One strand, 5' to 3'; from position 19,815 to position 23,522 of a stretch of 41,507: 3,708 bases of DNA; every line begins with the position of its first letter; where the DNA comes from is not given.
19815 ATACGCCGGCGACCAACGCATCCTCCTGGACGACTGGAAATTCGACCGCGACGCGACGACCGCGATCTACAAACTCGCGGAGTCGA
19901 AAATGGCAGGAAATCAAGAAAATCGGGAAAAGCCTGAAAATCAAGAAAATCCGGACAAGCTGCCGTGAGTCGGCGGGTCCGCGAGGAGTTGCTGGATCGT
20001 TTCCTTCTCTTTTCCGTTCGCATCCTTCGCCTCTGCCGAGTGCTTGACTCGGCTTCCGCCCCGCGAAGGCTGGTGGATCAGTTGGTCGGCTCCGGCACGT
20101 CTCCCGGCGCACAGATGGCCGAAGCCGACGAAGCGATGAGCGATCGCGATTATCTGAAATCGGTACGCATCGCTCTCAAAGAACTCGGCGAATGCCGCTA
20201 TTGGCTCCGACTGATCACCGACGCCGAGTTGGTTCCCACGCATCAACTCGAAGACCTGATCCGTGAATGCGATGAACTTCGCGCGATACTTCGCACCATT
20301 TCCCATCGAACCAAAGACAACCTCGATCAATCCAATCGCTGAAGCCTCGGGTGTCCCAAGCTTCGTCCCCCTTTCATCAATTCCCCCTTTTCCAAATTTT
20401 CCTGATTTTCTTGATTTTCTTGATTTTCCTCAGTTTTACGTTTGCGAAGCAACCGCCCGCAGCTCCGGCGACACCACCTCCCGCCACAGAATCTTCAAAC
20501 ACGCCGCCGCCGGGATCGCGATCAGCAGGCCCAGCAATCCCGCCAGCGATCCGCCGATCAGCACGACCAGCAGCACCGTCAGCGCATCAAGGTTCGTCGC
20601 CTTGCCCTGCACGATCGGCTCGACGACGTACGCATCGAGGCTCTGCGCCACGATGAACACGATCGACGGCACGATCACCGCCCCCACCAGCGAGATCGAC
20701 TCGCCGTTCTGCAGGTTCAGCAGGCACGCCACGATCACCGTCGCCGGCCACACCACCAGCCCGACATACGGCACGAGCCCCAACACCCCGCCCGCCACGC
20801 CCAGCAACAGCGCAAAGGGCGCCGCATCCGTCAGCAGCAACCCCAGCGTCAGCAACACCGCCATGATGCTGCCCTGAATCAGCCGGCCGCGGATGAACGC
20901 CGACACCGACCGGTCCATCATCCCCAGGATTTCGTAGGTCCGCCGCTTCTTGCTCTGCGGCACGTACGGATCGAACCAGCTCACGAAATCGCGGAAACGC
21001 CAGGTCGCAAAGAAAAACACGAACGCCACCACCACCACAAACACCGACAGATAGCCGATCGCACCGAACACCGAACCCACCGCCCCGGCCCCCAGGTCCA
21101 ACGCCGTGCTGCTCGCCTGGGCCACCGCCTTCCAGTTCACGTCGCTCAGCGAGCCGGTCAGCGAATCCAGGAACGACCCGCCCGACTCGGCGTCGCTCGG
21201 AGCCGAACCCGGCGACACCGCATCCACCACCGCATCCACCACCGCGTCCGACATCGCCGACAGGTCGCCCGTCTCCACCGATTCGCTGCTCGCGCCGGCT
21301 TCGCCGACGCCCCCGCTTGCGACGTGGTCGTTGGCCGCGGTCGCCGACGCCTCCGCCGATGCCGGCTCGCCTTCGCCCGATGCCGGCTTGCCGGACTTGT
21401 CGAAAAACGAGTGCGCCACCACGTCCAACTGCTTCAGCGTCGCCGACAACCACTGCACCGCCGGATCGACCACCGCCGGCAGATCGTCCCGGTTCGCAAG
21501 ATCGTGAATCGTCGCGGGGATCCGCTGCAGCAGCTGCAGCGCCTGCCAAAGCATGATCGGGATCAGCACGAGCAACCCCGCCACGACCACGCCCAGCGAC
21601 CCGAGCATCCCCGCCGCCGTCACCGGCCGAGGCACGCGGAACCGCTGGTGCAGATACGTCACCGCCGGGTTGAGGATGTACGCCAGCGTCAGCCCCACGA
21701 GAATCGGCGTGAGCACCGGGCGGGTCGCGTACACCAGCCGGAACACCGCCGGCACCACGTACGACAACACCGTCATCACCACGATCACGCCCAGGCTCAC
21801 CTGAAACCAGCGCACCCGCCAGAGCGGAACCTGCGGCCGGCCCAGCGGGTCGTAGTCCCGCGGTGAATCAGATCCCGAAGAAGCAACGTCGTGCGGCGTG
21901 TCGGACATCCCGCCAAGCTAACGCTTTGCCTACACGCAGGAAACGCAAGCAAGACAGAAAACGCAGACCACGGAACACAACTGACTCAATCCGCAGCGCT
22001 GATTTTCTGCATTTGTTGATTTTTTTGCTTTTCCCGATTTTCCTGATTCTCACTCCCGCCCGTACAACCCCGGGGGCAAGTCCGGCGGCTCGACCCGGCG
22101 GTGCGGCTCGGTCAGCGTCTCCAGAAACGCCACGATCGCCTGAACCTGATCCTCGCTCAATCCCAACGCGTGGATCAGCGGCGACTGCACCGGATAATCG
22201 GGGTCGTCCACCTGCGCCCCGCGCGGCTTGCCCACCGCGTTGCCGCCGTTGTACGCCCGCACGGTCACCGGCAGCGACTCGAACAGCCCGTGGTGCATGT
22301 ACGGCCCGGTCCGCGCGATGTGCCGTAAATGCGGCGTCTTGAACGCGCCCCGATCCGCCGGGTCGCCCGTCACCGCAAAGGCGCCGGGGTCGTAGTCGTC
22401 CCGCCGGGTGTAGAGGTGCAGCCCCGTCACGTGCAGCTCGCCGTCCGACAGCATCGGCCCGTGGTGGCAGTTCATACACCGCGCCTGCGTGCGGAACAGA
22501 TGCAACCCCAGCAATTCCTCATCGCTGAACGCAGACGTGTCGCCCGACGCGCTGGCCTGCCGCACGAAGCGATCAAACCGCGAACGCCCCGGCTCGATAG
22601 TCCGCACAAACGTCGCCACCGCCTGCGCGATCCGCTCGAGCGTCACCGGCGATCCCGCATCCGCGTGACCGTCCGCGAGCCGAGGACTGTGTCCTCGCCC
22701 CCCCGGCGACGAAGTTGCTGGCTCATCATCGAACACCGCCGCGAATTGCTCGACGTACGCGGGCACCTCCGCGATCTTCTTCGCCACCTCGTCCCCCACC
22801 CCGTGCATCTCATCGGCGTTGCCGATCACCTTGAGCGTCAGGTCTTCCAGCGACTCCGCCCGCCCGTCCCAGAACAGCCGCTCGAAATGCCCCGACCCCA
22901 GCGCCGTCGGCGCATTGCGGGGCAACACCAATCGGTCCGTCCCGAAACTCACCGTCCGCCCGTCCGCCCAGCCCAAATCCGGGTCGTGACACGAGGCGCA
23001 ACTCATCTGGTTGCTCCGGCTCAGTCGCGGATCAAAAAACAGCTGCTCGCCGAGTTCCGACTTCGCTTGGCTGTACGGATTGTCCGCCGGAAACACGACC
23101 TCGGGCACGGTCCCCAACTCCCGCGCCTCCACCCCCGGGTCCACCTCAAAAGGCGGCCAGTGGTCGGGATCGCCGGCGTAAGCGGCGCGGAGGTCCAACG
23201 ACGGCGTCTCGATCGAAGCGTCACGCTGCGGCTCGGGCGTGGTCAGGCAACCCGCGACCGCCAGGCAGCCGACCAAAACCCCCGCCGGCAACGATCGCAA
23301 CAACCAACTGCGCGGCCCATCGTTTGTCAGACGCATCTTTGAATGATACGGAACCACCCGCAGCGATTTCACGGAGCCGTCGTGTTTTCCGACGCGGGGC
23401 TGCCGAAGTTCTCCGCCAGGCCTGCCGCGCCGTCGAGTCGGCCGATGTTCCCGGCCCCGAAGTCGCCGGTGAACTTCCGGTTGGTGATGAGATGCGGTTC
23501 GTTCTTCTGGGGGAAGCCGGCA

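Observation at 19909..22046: Second 4HB cassette with GATTTTC-type repeat arms and a third, nested arm copy beyond the neighbouring transporter gene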

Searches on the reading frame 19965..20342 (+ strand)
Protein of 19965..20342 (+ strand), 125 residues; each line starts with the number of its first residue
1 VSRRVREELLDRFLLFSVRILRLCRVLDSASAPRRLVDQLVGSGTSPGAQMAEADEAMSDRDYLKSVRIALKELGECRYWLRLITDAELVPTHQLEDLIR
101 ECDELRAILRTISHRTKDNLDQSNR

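Call 7: search_protein_families(library=pfam, proteins=[window:19965-20342:+], max_evalue=0.01)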
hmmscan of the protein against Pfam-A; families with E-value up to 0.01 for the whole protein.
window:19965-20342:+ (125 aa): 1 family
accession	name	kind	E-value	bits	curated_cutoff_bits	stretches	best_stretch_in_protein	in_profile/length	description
PF05635.17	23S_rRNA_IVP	-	4.3e-16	59.5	33.8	1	16-109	12-104/106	23S rRNA-intervening sequence protein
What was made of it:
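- Checked: ORF 19965-20342 is PF05635 (E=4.3e-16, call 7).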

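Call 35: find_homologous_proteins(query=window:19965-20339:+, max_evalue=0.00001)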
Query window:19965-20339:+ (125 aa): 2 proteins with E <= 0.00001 among 73 candidates.
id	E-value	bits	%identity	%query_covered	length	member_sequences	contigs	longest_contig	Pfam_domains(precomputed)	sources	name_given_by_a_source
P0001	3.0e-73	261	100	100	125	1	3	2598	PF05635.18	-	-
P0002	2.0e-28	117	76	60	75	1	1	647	PF05635.18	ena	-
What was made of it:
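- Tried and rejected: Homologue search with this 4HB: returned only itself and one fragment (call 35), so the 2RLD-like subfamily could not be surveyed.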

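Call 58: find_encoding_contigs(protein=window:19965-20342:+, flank=10000, max_places=10)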
Protein window:19965-20342:+ (125 aa): 3 contigs read that carry it; 3 places shown.
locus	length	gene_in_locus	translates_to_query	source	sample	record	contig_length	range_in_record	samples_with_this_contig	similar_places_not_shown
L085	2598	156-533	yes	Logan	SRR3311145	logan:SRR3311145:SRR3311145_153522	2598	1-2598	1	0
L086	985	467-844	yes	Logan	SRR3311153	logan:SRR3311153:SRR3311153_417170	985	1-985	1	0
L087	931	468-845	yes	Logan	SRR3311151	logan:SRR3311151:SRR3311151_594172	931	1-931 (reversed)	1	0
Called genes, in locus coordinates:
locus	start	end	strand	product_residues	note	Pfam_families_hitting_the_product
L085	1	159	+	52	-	?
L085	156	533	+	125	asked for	PF05635:23S_rRNA_IVP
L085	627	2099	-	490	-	PF01594:AI-2E_transport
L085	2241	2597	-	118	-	?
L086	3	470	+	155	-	?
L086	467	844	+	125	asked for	PF05635:23S_rRNA_IVP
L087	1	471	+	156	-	?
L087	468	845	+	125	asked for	PF05635:23S_rRNA_IVP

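Call 61: search_solved_structures(query=window:19965-20339:+, max_evalue=1)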
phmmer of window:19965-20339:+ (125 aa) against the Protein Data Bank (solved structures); distinct sequences matched with E-value up to 1: 3.
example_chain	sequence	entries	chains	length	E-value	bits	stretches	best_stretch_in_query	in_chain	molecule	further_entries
2rld_A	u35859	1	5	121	1.1e-15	61.2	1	9-119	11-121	Uncharacterized protein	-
6gy6_B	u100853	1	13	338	0.21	15.2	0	65-116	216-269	XaxB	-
6gy7_A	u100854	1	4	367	0.25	15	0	65-116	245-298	XaxB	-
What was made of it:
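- On IVS-type S23p element (as defined for 23S rRNA IVSs): call 7 (59.5 bits against a cutoff of 33.8); call 61 (2RLD, 1.1e-15)
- Gene family: call 7 (PF05635, 4.3e-16); call 61 (2RLD, 1.1e-15).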

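Call 89: find_encoding_contigs(protein=P0002, flank=2000, max_places=4)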
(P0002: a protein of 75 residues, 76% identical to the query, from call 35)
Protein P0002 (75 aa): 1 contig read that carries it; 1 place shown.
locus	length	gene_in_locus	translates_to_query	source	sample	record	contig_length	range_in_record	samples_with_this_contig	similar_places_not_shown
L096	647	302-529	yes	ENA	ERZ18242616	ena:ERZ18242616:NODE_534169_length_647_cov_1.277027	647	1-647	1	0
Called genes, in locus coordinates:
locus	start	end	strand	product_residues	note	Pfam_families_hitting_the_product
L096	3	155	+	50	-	?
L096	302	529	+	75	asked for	PF05635:23S_rRNA_IVP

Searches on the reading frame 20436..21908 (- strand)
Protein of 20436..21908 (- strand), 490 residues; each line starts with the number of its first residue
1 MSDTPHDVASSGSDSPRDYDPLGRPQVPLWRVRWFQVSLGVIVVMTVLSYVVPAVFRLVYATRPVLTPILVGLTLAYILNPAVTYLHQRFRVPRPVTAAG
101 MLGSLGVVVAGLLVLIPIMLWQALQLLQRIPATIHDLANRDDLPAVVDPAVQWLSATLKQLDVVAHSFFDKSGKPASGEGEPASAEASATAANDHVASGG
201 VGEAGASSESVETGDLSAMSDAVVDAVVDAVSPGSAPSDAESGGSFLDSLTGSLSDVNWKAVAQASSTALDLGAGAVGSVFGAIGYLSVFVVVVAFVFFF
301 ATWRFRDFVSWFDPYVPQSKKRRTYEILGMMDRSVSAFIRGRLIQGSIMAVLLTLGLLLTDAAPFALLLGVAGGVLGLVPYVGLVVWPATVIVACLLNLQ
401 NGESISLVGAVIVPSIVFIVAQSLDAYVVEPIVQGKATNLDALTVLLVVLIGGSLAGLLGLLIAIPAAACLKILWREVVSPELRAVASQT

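Call 7: search_protein_families(library=pfam, proteins=[window:20436-21908:-], max_evalue=0.01)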
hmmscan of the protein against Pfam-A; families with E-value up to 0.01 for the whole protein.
window:20436-21908:- (490 aa): 1 family
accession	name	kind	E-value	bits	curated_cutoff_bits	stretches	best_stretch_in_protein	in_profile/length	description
PF01594.21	AI-2E_transport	-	9.7e-38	130.6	34.3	2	259-475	115-323/327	AI-2E family transporter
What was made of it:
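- Checked: The transporter (20436-21908, minus strand) is PF01594 AI-2E and the next gene is a di-haem cytochrome c peroxidase (call 7).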

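Call 25: find_related_loci(query=window:20439-21908:-, collection=genome_contigs, flank=6000)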
Query window:20439-21908:- (490 aa) in genome_contigs; peptide patterns used: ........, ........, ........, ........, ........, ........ (x = any residue, [..] = any of these).
71 stretches matched a pattern; 5 encode a relative of the query (tblastn E <= 1e-3); 4 distinct loci.
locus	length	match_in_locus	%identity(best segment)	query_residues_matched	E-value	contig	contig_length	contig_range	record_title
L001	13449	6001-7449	72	1-490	0e+0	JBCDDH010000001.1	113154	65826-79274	MAG: Planctomycetota bacterium isolate P01_G01_bin.36 k141_680834_length_113154_cov_18.0661, whole genome shotgun sequen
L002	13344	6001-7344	59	3-489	6e-153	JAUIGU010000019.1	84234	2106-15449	MAG: Phycisphaerae bacterium isolate Co_bin.173 NODE_2524_length_84234_cov_2.041102, whole genome shotgun sequence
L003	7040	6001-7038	63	4-354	5e-126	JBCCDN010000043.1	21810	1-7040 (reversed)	MAG: Planctomycetota bacterium isolate P01_A01_bin.85 k141_1058571_length_21810_cov_16.4270, whole genome shotgun sequen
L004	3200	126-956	71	214-489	2e-108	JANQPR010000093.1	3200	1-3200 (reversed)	MAG: Phycisphaera sp. isolate IP29b_bin.17 k99_1563350, whole genome shotgun sequence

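Call 82: find_encoding_contigs(protein=window:20436-21908:-, flank=3000, max_places=10)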
Protein window:20436-21908:- (490 aa): 3 contigs read that carry it; 3 places shown.
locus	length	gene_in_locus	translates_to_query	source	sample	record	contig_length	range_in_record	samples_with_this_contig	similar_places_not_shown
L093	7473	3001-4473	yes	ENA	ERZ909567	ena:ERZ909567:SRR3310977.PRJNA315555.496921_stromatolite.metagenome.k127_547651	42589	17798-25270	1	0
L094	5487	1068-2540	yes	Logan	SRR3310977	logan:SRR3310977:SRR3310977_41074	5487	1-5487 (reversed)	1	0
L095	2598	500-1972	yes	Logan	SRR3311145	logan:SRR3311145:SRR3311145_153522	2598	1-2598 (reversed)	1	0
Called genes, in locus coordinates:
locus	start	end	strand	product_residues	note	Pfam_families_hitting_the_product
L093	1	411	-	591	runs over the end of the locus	-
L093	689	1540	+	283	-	PF07963:N_methyl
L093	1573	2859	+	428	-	PF03150:CCP_MauG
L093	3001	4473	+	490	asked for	PF01594:AI-2E_transport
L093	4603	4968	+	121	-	-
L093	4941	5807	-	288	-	-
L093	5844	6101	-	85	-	-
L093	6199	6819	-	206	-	PF00565:SNase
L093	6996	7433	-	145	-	-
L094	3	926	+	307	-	?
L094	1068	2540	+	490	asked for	PF01594:AI-2E_transport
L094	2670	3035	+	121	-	-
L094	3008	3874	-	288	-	-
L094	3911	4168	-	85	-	-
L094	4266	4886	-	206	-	PF00565:SNase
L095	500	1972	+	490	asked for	PF01594:AI-2E_transport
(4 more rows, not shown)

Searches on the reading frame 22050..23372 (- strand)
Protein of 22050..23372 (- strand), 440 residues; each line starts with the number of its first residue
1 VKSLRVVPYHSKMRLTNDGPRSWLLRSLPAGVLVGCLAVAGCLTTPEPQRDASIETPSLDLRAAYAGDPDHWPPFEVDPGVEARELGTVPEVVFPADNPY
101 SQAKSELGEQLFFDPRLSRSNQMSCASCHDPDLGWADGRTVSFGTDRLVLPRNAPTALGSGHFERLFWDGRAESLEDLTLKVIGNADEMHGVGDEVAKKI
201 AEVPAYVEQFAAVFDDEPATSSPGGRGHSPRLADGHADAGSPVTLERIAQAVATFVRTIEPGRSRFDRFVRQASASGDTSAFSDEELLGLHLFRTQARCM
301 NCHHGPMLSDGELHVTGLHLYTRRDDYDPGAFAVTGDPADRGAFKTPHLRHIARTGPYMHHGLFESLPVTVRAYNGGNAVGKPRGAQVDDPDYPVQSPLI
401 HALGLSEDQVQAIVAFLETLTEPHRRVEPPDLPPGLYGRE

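Call 7: search_protein_families(library=pfam, proteins=[window:22050-23372:-], max_evalue=0.01)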
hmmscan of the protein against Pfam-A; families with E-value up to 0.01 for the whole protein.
window:22050-23372:- (440 aa): 3 families
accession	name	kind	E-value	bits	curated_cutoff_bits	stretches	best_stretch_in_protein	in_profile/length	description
PF03150.19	CCP_MauG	-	1.5e-44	152.7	25.6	1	103-273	2-147/149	Di-haem cytochrome c peroxidase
PF00034.26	Cytochrom_C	-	0.00021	23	21.3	0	296-420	9-89/90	Cytochrome c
PF09086.16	DUF1924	-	0.0073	17.1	22.5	0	102-133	5-37/96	Domain of unknown function (DUF1924)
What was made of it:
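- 22050..23372 (-): Di-haem cytochrome c peroxidase gene (context). call 7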
